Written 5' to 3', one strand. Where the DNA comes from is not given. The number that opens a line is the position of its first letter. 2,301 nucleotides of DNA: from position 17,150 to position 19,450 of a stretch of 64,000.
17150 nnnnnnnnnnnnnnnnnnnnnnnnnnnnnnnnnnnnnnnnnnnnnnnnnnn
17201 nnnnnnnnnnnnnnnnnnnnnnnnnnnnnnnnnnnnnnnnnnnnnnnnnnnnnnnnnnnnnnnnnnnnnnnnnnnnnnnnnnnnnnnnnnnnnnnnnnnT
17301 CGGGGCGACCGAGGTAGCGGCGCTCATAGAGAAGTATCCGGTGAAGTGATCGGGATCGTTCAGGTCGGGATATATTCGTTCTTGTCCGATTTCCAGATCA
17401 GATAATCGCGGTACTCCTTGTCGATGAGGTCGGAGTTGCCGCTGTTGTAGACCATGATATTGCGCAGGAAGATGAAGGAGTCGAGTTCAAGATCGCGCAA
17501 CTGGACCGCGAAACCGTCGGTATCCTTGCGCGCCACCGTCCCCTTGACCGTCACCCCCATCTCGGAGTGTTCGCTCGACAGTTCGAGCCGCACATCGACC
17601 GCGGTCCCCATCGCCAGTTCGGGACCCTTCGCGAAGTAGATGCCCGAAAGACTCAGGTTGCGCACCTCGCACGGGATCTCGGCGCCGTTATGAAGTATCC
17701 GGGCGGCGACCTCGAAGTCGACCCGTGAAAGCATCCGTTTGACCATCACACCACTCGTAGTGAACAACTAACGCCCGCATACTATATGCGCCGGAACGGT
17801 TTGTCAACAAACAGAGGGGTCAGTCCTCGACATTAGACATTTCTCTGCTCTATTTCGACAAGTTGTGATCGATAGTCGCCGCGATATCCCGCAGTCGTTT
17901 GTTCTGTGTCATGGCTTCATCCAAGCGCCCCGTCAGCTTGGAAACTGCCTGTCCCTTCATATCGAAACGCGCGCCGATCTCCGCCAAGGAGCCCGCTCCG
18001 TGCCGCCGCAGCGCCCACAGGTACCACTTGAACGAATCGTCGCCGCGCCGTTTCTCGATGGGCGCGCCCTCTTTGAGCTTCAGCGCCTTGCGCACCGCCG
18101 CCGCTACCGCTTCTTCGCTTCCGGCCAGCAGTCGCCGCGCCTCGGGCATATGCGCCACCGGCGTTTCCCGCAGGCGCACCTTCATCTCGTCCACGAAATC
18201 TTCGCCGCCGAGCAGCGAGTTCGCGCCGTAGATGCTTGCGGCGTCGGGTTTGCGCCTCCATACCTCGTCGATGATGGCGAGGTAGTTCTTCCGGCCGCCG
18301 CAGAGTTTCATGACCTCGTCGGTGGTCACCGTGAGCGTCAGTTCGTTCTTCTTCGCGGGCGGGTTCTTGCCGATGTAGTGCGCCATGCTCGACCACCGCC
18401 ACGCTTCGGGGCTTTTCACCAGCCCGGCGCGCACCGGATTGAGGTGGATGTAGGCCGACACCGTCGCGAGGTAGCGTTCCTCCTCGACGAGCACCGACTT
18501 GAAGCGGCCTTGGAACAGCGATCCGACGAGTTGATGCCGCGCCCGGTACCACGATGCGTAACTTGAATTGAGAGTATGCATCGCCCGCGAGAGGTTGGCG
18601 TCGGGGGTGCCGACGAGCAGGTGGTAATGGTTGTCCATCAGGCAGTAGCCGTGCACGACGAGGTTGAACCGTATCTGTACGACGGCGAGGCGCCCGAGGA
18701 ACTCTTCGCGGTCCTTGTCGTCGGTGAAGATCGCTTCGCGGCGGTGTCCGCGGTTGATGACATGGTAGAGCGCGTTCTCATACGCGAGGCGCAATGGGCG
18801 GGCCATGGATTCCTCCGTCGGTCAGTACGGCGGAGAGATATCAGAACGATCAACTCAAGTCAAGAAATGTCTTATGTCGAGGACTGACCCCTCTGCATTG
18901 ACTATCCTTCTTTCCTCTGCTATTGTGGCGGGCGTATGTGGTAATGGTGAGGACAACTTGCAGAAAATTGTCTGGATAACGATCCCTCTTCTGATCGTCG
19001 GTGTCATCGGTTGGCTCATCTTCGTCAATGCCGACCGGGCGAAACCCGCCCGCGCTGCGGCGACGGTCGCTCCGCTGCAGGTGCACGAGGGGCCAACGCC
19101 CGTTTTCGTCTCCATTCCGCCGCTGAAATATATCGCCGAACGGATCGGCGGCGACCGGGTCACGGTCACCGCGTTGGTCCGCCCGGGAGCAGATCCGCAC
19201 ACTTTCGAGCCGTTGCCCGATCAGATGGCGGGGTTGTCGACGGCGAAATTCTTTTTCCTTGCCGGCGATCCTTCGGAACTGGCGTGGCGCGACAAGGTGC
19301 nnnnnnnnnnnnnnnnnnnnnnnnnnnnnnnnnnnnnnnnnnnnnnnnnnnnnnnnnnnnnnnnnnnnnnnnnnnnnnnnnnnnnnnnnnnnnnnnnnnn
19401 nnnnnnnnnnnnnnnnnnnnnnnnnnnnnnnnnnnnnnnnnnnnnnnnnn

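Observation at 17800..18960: REPtron-like element: Y1 transposase-DnaA-C fusion flanked by 33-bp inverted repeats, inserted between pilZ and znuABC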

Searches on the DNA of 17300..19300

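Call 86: search_rna_families(source=window, start=17300, end=19300, threshold=evalue, max_evalue=1)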
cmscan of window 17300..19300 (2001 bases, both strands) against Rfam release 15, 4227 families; matches with E-value up to 1: 1.
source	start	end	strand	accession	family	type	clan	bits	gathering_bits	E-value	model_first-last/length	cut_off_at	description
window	19202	19300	+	RF01390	isrG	Gene; sRNA;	-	16.1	100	0.13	1-103/279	3'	isrG Hfq binding RNA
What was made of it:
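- Tried and rejected: Rfam: nothing relevant (call 86).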

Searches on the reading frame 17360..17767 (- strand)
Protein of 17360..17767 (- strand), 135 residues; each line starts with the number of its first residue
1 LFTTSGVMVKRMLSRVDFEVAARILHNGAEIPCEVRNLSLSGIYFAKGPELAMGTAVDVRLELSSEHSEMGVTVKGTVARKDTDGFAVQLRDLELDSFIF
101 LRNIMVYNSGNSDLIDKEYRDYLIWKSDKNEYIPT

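Call 4: search_protein_families(library=pfam, proteins=[window:17360-17767:-], max_evalue=0.01)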
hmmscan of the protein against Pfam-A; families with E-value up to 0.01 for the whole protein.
window:17360-17767:- (135 aa): 1 family
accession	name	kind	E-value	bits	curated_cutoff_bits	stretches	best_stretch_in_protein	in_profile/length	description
PF07238.19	PilZ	-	8e-10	39.4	22.5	1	14-99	6-94/102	PilZ domain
